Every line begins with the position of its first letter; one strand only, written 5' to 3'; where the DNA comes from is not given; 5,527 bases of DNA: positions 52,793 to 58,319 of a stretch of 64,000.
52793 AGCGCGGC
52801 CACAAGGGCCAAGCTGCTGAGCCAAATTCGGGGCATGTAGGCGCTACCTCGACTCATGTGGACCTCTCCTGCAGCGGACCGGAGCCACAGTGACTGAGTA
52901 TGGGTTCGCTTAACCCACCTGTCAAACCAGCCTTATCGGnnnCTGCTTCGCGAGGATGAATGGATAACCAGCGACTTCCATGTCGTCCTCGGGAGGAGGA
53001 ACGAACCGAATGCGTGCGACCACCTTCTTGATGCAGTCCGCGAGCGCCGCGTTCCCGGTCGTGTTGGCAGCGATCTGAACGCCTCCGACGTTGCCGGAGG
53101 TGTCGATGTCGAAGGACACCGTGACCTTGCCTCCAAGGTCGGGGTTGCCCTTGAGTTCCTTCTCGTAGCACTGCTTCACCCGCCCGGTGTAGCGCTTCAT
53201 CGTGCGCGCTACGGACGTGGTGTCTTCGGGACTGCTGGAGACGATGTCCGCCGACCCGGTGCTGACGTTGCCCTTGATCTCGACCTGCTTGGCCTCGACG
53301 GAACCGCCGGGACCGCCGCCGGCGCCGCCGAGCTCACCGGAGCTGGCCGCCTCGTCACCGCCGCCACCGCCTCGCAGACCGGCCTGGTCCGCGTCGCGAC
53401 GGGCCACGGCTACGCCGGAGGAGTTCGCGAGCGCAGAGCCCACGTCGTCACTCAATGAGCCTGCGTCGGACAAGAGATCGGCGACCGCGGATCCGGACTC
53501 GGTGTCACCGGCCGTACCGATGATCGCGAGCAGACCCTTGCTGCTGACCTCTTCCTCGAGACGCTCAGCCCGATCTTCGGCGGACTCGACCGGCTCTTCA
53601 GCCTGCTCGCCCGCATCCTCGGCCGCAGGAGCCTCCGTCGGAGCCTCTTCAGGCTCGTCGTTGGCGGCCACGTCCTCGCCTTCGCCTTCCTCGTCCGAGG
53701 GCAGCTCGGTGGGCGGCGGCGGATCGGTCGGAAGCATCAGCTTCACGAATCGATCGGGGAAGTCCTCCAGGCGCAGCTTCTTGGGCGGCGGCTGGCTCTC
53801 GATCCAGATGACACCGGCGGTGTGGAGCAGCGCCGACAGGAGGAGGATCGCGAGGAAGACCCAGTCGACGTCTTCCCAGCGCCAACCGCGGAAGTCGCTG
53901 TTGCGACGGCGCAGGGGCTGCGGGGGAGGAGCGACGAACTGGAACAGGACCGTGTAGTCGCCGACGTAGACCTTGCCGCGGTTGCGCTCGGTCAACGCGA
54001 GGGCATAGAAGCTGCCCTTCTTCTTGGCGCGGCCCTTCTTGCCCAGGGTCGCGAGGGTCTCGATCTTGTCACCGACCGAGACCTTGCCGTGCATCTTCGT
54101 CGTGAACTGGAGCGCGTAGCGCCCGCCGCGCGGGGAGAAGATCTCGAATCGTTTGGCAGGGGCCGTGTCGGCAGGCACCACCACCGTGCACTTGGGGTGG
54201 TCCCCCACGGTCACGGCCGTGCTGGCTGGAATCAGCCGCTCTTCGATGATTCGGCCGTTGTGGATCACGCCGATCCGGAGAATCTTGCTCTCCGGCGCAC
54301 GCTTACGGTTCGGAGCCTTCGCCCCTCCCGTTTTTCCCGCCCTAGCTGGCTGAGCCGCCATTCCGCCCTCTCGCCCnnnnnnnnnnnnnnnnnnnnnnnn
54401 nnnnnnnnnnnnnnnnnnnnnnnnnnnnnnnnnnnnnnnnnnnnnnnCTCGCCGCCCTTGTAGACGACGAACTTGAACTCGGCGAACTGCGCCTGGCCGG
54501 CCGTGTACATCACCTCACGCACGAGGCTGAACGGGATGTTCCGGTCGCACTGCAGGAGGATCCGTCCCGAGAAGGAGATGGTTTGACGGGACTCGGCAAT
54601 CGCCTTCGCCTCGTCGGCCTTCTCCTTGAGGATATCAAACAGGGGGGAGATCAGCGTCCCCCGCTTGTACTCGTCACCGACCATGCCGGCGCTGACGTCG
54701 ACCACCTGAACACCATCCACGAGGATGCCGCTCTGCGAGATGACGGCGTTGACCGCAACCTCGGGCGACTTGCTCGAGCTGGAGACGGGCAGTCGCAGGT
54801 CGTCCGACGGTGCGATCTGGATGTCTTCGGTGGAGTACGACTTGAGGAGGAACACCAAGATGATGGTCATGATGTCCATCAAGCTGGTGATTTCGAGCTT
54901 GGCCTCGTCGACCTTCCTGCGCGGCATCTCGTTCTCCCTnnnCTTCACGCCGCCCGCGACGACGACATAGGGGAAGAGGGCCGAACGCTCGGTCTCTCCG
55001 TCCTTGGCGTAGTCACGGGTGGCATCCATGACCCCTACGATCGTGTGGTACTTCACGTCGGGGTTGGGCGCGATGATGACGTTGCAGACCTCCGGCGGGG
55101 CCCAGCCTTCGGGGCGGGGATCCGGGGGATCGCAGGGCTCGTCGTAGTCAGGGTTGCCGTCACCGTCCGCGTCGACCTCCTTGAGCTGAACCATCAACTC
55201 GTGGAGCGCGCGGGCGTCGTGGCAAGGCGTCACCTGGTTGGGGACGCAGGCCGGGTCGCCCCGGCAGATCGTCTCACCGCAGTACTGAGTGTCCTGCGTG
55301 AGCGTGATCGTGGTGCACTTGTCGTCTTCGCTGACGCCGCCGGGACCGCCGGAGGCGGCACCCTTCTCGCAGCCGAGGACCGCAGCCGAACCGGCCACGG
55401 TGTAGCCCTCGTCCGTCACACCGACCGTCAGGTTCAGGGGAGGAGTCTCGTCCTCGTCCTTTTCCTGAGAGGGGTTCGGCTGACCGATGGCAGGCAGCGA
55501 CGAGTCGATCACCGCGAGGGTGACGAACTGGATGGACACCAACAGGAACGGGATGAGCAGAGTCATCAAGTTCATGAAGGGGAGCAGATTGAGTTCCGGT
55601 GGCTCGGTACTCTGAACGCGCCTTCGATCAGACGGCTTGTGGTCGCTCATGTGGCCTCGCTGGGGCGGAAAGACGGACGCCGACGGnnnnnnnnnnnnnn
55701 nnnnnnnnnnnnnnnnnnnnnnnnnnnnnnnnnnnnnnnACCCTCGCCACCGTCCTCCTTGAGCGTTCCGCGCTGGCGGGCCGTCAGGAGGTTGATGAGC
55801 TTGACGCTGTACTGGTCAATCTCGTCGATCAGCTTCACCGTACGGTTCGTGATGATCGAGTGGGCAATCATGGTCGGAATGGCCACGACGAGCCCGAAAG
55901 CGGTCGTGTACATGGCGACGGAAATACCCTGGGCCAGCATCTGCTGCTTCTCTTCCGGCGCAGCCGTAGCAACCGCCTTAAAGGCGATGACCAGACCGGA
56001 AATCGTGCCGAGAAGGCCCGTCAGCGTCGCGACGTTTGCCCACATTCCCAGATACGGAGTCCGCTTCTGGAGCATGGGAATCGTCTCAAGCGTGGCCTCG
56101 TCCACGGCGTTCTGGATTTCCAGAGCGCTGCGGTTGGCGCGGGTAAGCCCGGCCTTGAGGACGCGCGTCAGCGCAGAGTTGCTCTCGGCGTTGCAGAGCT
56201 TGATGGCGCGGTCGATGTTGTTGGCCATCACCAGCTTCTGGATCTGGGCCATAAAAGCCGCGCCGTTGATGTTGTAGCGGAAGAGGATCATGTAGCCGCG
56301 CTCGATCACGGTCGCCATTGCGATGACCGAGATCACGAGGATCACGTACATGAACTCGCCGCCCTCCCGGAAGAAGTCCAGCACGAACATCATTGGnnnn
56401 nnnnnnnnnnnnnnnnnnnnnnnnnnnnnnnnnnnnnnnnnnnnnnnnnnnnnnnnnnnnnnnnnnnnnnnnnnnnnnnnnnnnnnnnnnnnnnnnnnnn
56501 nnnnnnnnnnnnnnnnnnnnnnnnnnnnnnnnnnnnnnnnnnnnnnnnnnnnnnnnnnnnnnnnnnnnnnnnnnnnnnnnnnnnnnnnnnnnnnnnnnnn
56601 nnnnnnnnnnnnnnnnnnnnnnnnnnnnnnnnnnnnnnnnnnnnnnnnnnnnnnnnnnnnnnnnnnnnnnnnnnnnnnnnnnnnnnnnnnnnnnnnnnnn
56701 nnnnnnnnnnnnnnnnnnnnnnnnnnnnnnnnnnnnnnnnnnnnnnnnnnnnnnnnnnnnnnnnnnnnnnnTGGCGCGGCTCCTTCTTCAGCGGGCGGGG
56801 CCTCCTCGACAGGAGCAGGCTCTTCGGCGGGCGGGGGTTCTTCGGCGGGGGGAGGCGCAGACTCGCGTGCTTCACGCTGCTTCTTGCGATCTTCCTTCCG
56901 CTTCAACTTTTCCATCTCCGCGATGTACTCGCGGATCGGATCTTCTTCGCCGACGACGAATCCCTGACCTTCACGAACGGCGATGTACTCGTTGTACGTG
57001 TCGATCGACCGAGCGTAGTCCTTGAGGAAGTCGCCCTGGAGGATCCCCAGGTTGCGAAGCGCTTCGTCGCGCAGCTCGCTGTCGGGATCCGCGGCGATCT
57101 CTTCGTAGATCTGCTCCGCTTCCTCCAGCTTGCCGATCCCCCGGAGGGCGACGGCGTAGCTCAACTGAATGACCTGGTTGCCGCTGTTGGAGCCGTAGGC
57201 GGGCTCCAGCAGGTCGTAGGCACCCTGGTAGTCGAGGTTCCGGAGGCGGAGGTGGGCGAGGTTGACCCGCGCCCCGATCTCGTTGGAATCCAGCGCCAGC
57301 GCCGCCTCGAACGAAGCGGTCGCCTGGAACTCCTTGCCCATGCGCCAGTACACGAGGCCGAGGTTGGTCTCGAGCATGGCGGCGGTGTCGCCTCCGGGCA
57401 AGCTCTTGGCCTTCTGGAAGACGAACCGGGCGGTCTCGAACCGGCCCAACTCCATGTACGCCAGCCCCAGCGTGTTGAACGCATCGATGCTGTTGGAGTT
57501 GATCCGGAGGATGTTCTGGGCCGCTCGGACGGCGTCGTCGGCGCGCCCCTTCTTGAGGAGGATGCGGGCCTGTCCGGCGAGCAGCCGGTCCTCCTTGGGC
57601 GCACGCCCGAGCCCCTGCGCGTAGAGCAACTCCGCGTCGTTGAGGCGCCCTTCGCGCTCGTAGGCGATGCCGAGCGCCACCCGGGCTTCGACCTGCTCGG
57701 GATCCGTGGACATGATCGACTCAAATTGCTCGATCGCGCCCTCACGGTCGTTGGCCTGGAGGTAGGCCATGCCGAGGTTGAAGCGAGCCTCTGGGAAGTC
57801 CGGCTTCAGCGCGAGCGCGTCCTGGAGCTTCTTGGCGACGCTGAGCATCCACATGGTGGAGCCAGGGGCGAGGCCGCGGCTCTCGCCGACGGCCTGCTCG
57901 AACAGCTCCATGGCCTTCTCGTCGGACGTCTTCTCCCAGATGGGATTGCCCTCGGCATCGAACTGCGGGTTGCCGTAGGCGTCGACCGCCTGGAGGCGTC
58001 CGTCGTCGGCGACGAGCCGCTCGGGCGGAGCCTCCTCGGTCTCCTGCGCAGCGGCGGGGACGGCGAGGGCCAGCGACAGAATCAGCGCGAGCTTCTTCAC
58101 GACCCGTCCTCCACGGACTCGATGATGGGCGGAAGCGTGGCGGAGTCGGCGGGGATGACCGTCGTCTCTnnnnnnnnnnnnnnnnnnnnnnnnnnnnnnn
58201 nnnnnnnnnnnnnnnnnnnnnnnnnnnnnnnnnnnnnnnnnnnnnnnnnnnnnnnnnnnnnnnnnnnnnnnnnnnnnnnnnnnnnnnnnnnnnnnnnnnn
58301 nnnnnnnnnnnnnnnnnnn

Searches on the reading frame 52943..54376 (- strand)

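Call 31: search_protein_families(library=pfam, proteins=[window:52943-54376:-], max_evalue=0.001)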
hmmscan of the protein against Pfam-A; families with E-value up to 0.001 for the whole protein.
window:52943-54376:- (478 aa): 1 family
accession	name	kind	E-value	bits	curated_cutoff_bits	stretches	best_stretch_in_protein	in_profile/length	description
PF03544.19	TonB_C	-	0.00021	22.1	24.6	1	414-465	14-64/79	Gram-negative bacterial TonB protein C-terminal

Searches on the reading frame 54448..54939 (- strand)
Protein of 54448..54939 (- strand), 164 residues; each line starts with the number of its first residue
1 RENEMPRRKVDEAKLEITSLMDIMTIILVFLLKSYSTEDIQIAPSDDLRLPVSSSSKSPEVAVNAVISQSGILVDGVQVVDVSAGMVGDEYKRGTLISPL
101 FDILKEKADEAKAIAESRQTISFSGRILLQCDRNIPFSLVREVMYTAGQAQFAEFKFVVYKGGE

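Call 31: search_protein_families(library=pfam, proteins=[window:54448-54939:-], max_evalue=0.001)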
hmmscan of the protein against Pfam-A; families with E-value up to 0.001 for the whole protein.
window:54448-54939:- (164 aa): 1 family
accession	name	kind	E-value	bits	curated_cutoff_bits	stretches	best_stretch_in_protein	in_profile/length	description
PF02472.21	ExbD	-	2e-10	41.2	25.4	1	9-160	2-126/128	Biopolymer transport protein ExbD/TolR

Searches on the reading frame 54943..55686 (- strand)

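Call 31: search_protein_families(library=pfam, proteins=[window:54943-55686:-], max_evalue=0.001)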
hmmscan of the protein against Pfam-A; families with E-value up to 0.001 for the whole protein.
window:54943-55686:- (248 aa): 1 family
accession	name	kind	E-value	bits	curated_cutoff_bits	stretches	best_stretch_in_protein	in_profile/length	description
PF02472.21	ExbD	-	1.8e-09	38.2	25.4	1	28-225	4-115/128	Biopolymer transport protein ExbD/TolR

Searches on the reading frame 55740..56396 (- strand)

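Call 31: search_protein_families(library=pfam, proteins=[window:55740-56396:-], max_evalue=0.001)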
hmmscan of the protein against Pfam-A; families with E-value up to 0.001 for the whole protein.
window:55740-56396:- (219 aa): 1 family
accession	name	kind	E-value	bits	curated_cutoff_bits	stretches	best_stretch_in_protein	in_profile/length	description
PF01618.21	MotA_ExbB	-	3.8e-25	88.5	22.9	1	73-194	3-126/127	MotA/TolQ/ExbB proton channel family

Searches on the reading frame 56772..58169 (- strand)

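Call 31: search_protein_families(library=pfam, proteins=[window:56772-58169:-], max_evalue=0.001)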
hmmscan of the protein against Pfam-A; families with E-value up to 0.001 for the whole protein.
window:56772-58169:- (466 aa): 23 families
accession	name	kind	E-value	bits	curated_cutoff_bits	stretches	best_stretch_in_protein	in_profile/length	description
PF14559.12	TPR_19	-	1.1e-25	90.2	25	4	138-203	3-68/68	Tetratricopeptide repeat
PF13181.12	TPR_8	-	5.9e-21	73.2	25.7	0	229-257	2-30/34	Tetratricopeptide repeat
PF07719.23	TPR_2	-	2.3e-19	68.3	27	1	229-256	2-29/34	Tetratricopeptide repeat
PF13432.12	TPR_16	-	5.8e-18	65.4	32.7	3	132-192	3-63/65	Tetratricopeptide repeat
PF13424.12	TPR_12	-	1e-17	64.5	30.1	0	337-400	8-76/77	Tetratricopeptide repeat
PF13431.12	TPR_17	-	3.2e-17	61.7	24.4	0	116-141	3-28/34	Tetratricopeptide repeat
PF13414.12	TPR_11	-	3.3e-16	59.1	26.8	1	113-138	15-40/42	TPR repeat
PF13428.12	TPR_14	-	6.1e-16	57.8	23.5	0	126-167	1-42/44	Tetratricopeptide repeat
PF00515.34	TPR_1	-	2.4e-15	56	27.8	0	229-255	2-28/34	Tetratricopeptide repeat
PF13371.12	TPR_9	-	1.9e-12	47.5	35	2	203-253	4-54/73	Tetratricopeptide repeat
PF13174.12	TPR_6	-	5.1e-12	46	26.3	0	127-157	1-31/33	Tetratricopeptide repeat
PF12895.13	ANAPC3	-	5e-10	39.9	27.2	0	287-357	12-81/82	Anaphase-promoting complex, cyclosome, subunit 3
PF13176.12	TPR_7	-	1.9e-09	37.3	27.9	0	164-192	3-33/36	Tetratricopeptide repeat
PF23914.1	TPR_CcmH_CycH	-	1e-08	35.6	42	0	270-359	56-148/158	Cytochrome c-type biogenesis protein H TPR domain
PF13374.12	TPR_10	-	4.7e-08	33.2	27.5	0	229-248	3-22/42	Tetratricopeptide repeat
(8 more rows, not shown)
